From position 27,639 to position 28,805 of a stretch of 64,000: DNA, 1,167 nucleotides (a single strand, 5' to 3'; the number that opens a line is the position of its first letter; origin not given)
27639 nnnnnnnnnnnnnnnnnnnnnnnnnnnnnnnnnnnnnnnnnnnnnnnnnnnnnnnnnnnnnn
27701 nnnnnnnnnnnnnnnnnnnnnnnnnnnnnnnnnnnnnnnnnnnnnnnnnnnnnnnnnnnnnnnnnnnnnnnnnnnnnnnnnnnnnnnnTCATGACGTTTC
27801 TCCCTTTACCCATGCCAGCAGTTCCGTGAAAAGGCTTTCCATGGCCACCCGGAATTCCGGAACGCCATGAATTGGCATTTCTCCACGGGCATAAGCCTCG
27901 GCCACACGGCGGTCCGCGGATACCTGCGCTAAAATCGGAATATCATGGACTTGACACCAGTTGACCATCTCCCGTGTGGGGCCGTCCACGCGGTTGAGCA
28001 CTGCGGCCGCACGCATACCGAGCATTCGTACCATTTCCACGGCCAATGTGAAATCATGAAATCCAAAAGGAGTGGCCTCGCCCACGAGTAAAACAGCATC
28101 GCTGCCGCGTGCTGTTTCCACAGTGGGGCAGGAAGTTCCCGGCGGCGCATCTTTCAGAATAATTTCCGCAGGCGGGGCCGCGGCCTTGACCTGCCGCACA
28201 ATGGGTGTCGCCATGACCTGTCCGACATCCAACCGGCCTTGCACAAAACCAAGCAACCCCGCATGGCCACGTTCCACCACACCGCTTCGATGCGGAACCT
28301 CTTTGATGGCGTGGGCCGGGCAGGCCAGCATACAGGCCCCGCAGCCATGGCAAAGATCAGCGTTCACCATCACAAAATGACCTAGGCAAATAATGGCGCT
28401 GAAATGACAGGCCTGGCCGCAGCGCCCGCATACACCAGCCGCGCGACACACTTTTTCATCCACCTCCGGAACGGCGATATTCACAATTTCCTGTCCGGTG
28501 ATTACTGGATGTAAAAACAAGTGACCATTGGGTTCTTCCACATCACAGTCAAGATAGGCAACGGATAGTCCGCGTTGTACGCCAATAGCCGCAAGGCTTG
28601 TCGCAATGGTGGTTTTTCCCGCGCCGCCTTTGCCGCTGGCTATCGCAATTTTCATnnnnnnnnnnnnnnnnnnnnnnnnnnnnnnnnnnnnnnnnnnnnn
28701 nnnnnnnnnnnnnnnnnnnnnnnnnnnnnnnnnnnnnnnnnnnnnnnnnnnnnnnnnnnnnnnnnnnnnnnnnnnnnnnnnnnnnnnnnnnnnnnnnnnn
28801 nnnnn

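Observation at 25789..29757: Six-gene NifX-like / C_GCAxxG_C_C / DUF5320 / twin ferredoxin-MinD ATPase / radical-SAM cluster: an uncharacterised putative metallocluster-maturation module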

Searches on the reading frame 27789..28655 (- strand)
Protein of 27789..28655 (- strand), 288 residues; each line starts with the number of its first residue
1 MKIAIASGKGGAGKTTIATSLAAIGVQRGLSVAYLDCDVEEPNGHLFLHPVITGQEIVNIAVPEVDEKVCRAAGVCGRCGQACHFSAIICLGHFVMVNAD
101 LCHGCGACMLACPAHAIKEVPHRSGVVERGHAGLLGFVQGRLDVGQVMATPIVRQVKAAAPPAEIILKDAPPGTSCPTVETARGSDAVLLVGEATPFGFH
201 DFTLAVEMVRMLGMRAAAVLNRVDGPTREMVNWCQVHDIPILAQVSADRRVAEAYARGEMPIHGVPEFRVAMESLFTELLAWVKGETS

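Call 10: find_encoding_contigs(protein=window:27789-28655:-, flank=10000, max_places=6)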
Protein window:27789-28655:- (288 aa): no gene with exactly this product is on record in the collection.

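Call 12: find_homologous_proteins(query=window:27789-28655:-, max_evalue=1e-10)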
Query window:27789-28655:- (288 aa): 7998 proteins with E <= 1e-10 among 8000 candidates; the best 120 are listed.
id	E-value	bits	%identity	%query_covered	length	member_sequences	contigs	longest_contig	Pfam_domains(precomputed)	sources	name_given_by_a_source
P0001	1.0e-184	630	98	100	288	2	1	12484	PF10609.16,PF01656.30,PF13614.13,PF00037.33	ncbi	ncbi:MAG: P-loop NTPase [Phycisphaerae bacterium]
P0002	3.4e-167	573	88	99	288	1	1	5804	PF10609.16,PF01656.30,PF13614.13,PF00037.33,PF13237.12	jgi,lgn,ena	jgi:MinD superfamily P-loop ATPase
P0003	2.0e-132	459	70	100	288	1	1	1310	PF10609.16,PF01656.30,PF13614.13,PF12837.13,PF00037.33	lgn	-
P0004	5.4e-132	457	71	99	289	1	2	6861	PF10609.16,PF01656.30,PF13614.13,PF12837.13,PF00037.33,PF13237.12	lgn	-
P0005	8.0e-131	453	70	100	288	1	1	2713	PF10609.16,PF01656.30,PF13614.13,PF12837.13,PF00037.33,PF13237.12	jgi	jgi:MinD superfamily P-loop ATPase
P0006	1.4e-130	453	70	100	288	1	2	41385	PF10609.16,PF01656.30,PF12797.13,PF13614.13,PF12837.13,PF00037.33,PF13237.12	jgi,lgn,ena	-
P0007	9.8e-129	447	69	100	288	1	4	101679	PF10609.16,PF01656.30,PF13614.13,PF12837.13,PF00037.33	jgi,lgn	jgi:MinD superfamily P-loop ATPase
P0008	3.1e-127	442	70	100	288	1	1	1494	PF10609.16,PF01656.30,PF13614.13,PF12837.13,PF00037.33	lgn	-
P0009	1.4e-126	439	69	100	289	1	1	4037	PF10609.16,PF01656.30,PF13614.13,PF12837.13,PF00037.33,PF13237.12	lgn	-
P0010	5.8e-117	408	65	97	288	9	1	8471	PF10609.16,PF01656.30,PF13614.13,PF12837.13,PF00037.33,PF13187.12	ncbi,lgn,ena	-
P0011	2.2e-113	396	63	100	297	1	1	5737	PF10609.16,PF01656.30,PF13614.13,PF12837.13,PF00037.33,PF13237.12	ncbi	-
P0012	6.2e-112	391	63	98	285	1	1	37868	PF10609.16,PF01656.30,PF13614.13,PF12837.13,PF00037.33,PF12838.13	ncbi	-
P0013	4.0e-95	336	52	99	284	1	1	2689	PF00142.25,PF14697.12,PF10609.16,PF01656.30,PF12797.13,PF13614.13,PF12837.13,PF00037.33,PF12838.13,PF13237.12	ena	-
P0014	7.8e-94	332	52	99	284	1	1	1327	PF00142.25,PF14697.12,PF10609.16,PF01656.30,PF13614.13,PF12837.13,PF00037.33,PF12838.13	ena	-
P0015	9.5e-94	332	52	100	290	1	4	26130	PF14697.12,PF10609.16,PF01656.30,PF13614.13,PF12837.13,PF00037.33,PF12838.13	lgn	-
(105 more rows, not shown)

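Call 13: search_solved_structures(query=window:27789-28655:-, max_evalue=0.001)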
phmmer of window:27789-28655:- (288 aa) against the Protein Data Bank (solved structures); distinct sequences matched with E-value up to 0.001: 15.
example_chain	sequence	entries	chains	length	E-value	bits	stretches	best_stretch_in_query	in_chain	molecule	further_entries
9sfi_U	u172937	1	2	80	7.6e-08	35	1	92-120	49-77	4Fe-4S binding protein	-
9tn7_A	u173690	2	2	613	4.4e-07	32.5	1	57-138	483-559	Coenzyme F420 hydrogenase/dehydrogenase beta subunit domain protein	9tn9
5t5i_G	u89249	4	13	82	9.9e-07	31.4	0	99-119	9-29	Tungsten formylmethanofuran dehydrogenase subunit fwdG | Tungsten formylmethanofuran dehydrogenase, subunit G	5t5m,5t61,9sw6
7qv7_B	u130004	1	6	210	1.2e-06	31.1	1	77-122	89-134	Hydrogen dependent carbon dioxide reductase subunit HycB4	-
8rvu_a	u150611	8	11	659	1.4e-06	30.9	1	50-119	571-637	H(2):CoB-CoM heterodisulfide,ferredoxin reductase subunit A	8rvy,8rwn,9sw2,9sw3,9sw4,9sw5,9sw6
8rvv_A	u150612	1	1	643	1.4e-06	30.9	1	50-119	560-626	H(2):CoB-CoM heterodisulfide,ferredoxin reductase subunit A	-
7np8_A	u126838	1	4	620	3.5e-06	29.5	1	49-123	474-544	Coenzyme F420-dependent sulfite reductase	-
7npa_A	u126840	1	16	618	1.1e-05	27.9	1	50-116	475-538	Coenzyme F420-dependent sulfite reductase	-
9sfi_A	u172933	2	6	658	1.4e-05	27.6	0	50-120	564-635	CoB--CoM heterodisulfide reductase iron-sulfur subunit A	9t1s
1g3q_A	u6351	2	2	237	6.7e-05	25.3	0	3-48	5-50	CELL DIVISION INHIBITOR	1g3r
1ion_A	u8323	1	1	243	8.1e-05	25.1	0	3-48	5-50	PROBABLE CELL DIVISION INHIBITOR MIND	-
1hyq_A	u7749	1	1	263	0.00011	24.6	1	3-49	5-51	CELL DIVISION INHIBITOR (MIND-1)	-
7bkb_K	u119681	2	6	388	0.00038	22.9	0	63-123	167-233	Formylmethanofuran dehydrogenase, subunit F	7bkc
6fah_A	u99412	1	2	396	0.00048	22.5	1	75-119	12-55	Caffeyl-CoA reductase-Etf complex subunit CarE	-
3vx3_A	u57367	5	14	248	0.00074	21.9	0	3-48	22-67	ATPase involved in chromosome partitioning, ParA/MinD family, Mrp homolog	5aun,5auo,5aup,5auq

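Call 16: find_encoding_contigs(protein=P0001, flank=10000, max_places=3)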
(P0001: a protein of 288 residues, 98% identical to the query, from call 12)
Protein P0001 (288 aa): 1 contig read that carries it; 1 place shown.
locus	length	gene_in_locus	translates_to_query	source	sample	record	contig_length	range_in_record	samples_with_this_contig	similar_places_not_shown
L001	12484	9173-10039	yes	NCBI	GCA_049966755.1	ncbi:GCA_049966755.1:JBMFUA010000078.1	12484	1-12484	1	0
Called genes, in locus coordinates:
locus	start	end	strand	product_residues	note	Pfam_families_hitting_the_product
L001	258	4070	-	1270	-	PF00580:UvrD-helicase, PF13245:AAA_19, PF13361:UvrD_C, PF13538:UvrD_C_2 (faint), PF12705:PDDEXK_1 (weak)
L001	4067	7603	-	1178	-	PF21445:ADDB_N, PF12705:PDDEXK_1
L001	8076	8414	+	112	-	PF02579:Nitro_FeMo-Co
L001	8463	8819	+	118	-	-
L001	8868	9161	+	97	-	PF17253:DUF5320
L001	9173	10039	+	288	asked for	PF01656:CbiA, PF10609:ParA, PF13614:AAA_31 (faint), PF00037:Fer4 (weak)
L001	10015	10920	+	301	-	PF10609:ParA (faint), PF01656:CbiA (weak), PF00037:Fer4 (weak), PF12838:Fer4_7 (weak), PF13187:Fer4_9 (weak), PF13237:Fer4_10, PF14697:Fer4_21, PF00037:Fer4 (weak), +5 more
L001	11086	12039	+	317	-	PF04055:Radical_SAM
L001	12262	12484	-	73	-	PF16355:DUF4982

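Call 17: find_encoding_contigs(protein=P0007, flank=10000, max_places=3)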
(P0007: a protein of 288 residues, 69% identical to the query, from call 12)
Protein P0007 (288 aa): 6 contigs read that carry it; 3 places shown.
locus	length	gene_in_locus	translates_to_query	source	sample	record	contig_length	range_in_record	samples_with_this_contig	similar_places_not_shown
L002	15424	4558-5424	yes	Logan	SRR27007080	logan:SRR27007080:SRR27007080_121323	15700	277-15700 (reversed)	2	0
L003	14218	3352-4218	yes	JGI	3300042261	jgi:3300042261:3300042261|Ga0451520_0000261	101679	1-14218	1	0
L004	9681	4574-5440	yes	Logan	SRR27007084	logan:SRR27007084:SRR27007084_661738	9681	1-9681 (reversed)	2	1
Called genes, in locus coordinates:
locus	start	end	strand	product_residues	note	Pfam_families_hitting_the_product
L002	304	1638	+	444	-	PF00989:PAS, PF08448:PAS_4, PF13426:PAS_9, PF00158:Sigma54_activat, PF14532:Sigma54_activ_2, PF07728:AAA_5, PF25601:AAA_lid_14, PF02954:HTH_8, +3 more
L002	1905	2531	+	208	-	PF14358:DUF4405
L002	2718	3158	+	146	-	PF02579:Nitro_FeMo-Co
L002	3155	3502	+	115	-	PF02579:Nitro_FeMo-Co, PF06791:TMP_2 (weak)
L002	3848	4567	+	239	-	-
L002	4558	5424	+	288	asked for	PF01656:CbiA, PF10609:ParA (weak), PF13614:AAA_31 (faint), PF00037:Fer4 (weak), PF12837:Fer4_6 (weak)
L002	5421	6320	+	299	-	PF01656:CbiA (weak), PF13191:AAA_16 (faint), PF12838:Fer4_7, PF00037:Fer4 (weak), PF13237:Fer4_10, PF14697:Fer4_21, PF13187:Fer4_9, PF00037:Fer4 (weak), +4 more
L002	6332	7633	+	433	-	PF01656:CbiA, PF02374:ArsA_ATPase (weak), PF10609:ParA, PF13614:AAA_31 (weak), PF02579:Nitro_FeMo-Co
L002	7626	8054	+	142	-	PF03061:4HBT, PF13622:4HBT_3 (weak)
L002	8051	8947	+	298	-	PF00753:Lactamase_B, PF12706:Lactamase_B_2 (weak)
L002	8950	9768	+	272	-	PF01946:Thi4, PF01494:FAD_binding_3, PF00890:FAD_binding_2 (weak), PF01266:DAO, PF03486:HI0933_like (weak), PF07992:Pyr_redox_2 (weak), PF12831:FAD_oxidored, PF13450:NAD_binding_8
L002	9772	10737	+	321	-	PF04055:Radical_SAM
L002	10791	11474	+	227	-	PF00005:ABC_tran, PF13304:AAA_21 (faint)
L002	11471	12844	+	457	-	PF12704:MacB_PCD, PF02687:FtsX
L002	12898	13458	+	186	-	-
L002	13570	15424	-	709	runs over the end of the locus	?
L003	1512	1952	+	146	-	PF02579:Nitro_FeMo-Co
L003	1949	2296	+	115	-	PF02579:Nitro_FeMo-Co, PF06791:TMP_2 (weak)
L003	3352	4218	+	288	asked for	PF01656:CbiA, PF10609:ParA (weak), PF13614:AAA_31 (faint), PF00037:Fer4 (weak), PF12837:Fer4_6 (weak)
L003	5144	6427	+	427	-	PF02374:ArsA_ATPase (weak), PF10609:ParA, PF13614:AAA_31 (weak), PF01656:CbiA, PF02579:Nitro_FeMo-Co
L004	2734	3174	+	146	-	PF02579:Nitro_FeMo-Co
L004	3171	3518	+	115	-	PF02579:Nitro_FeMo-Co, PF06791:TMP_2 (weak)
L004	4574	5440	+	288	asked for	PF01656:CbiA, PF10609:ParA (weak), PF13614:AAA_31 (faint), PF00037:Fer4 (weak), PF12837:Fer4_6 (weak)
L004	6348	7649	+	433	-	PF01656:CbiA, PF02374:ArsA_ATPase (weak), PF10609:ParA, PF13614:AAA_31 (weak), PF02579:Nitro_FeMo-Co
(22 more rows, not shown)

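Call 22: find_related_loci(query=A1, collection=genome_contigs, flank=10000)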
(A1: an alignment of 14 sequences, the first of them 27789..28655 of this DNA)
Query A1 (288 aa) in genome_contigs; peptide patterns used: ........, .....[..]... (x = any residue, [..] = any of these).
600 stretches matched a pattern (row limit reached: there are more); 413 encode a relative of the query (tblastn E <= 1e-3); the best 80 are kept; 80 distinct loci.
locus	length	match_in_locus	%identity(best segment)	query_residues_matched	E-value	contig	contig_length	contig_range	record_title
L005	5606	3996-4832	51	1-286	6e-94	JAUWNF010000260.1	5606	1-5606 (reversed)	MAG: Phycisphaerales bacterium isolate CSMAG_2417 CSMAG_2417_k141_349328_length_5606_cov_4.0000, whole genome shotgun se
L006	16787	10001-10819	52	1-280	2e-92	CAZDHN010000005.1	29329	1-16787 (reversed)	MAG TPA_asm: uncultured Planctomycetaceae bacterium isolate binchicken_co181_562 genome assembly, contig: NODE_2160_leng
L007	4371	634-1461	51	1-279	6e-90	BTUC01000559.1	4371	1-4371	MAG: Phycisphaerae bacterium AMX-MBFR-13 DNA, sequence559, whole genome shotgun sequence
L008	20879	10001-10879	50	1-285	2e-88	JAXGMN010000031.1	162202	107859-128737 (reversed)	MAG: Thermoguttaceae bacterium isolate AnMBR.bin233 bin233_31, whole genome shotgun sequence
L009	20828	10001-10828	51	1-279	1e-87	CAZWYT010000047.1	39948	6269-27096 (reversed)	MAG TPA_asm: uncultured Planctomycetales bacterium isolate binchicken_co119_111 genome assembly, contig: NODE_1072_lengt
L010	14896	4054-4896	51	1-284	2e-87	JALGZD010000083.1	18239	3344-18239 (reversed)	MAG: bacterium isolate SY70-5-12_Bin_1 SY70-5-12_Bin_1_scaffold_6581, whole genome shotgun sequence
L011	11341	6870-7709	49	1-287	2e-87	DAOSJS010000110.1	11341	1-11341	MAG TPA_asm: Candidatus Hydrogenedentota bacterium isolate AMR_MDS_1669 NODE_5669_length_11341_cov_4.139731, whole genom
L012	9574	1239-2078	49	1-283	1e-85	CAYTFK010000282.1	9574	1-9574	MAG TPA_asm: uncultured Planctomycetaceae bacterium isolate binchicken_co43_353 genome assembly, contig: NODE_12749_leng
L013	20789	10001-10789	52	1-266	1e-84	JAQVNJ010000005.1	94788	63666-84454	MAG: Thermoguttaceae bacterium isolate STF1_154 NODE_353_length_94788_cov_4.689112_Sandtown_F1, whole genome shotgun seq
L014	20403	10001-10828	47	1-279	6e-84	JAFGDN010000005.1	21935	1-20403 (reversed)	MAG: Sedimentisphaerales bacterium isolate Zod_Metabat.1177 k87_525386, whole genome shotgun sequence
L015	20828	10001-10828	52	1-279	3e-91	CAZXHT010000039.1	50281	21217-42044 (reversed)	MAG TPA_asm: uncultured Myxococcales bacterium isolate binchicken_co100_415 genome assembly, contig: NODE_931_length_502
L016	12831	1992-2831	48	1-283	8e-83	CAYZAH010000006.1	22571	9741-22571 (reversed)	MAG TPA_asm: uncultured Pirellulales bacterium isolate binchicken_co150_548 genome assembly, contig: NODE_4901_length_22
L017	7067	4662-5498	46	1-285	5e-82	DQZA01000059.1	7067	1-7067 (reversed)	MAG TPA_asm: Desulfobacteraceae bacterium isolate HyVt-17 Ga0136651_10005360, whole genome shotgun sequence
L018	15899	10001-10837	47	1-286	1e-81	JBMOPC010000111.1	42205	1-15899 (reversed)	MAG: Bacillota bacterium isolate Betzabe_MAG118 MAG118_111, whole genome shotgun sequence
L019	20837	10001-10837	46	3-284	8e-82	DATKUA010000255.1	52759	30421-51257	MAG TPA_asm: Acidobacteriota bacterium isolate SMAG_U14095 k141_2382935, whole genome shotgun sequence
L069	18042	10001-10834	45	1-284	2e-74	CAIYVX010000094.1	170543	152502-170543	MAG: uncultured Planctomycetia bacterium isolate AlinenLipids_bin-6114 genome assembly, contig: bin-6114:094/116, whole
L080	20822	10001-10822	46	1-284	3e-73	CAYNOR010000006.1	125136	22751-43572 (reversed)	MAG TPA_asm: uncultured Verrucomicrobiota bacterium isolate binchicken_co340_63 genome assembly, contig: NODE_53_length_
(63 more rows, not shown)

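Call 42: search_solved_structures(query=A1, max_evalue=0.01, show_alignments=0)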
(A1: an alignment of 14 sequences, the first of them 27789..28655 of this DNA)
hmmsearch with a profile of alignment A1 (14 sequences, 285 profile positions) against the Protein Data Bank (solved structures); distinct sequences matched with E-value up to 0.01: 101 (the best 60 are shown).
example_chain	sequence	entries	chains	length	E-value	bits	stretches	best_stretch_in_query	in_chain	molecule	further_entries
1g3q_A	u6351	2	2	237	1.2e-12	50.9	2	3-48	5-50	CELL DIVISION INHIBITOR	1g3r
9sw6_G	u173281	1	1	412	1.3e-12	50.7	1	64-115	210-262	Polyferredoxin protein MvhB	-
1hyq_A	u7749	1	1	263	5.3e-12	48.7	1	3-48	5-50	CELL DIVISION INHIBITOR (MIND-1)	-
7bkb_K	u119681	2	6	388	6.9e-12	48.3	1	57-129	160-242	Formylmethanofuran dehydrogenase, subunit F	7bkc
5t5i_F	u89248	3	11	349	1e-11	47.8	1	64-115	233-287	Tungsten formylmethanofuran dehydrogenase subunit fwdF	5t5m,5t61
9sw6_H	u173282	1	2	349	1.1e-11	47.7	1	64-115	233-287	Tungsten formylmethanofuran dehydrogenase, subunit F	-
1ion_A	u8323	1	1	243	2.6e-11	46.4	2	3-47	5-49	PROBABLE CELL DIVISION INHIBITOR MIND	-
7np8_A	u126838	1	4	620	7.7e-11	44.9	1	42-125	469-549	Coenzyme F420-dependent sulfite reductase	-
9sfi_U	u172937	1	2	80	2.3e-10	43.3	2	91-113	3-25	4Fe-4S binding protein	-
9sfi_T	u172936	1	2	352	3.5e-10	42.7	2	65-125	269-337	4Fe-4S ferredoxin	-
7npa_A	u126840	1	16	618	8e-10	41.5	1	48-114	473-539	Coenzyme F420-dependent sulfite reductase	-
4rz2_A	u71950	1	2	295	1.4e-09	40.7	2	3-48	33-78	Site-determining protein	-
5t5i_G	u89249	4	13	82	1.8e-09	40.4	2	93-116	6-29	Tungsten formylmethanofuran dehydrogenase subunit fwdG | Tungsten formylmethanofuran dehydrogenase, subunit G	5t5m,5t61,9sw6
5j1j_A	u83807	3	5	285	5.9e-09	38.7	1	3-48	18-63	Site-determining protein | Transcriptional antiactivator FleN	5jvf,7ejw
4rz3_A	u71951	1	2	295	1.7e-08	37.2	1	151-252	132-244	Site-determining protein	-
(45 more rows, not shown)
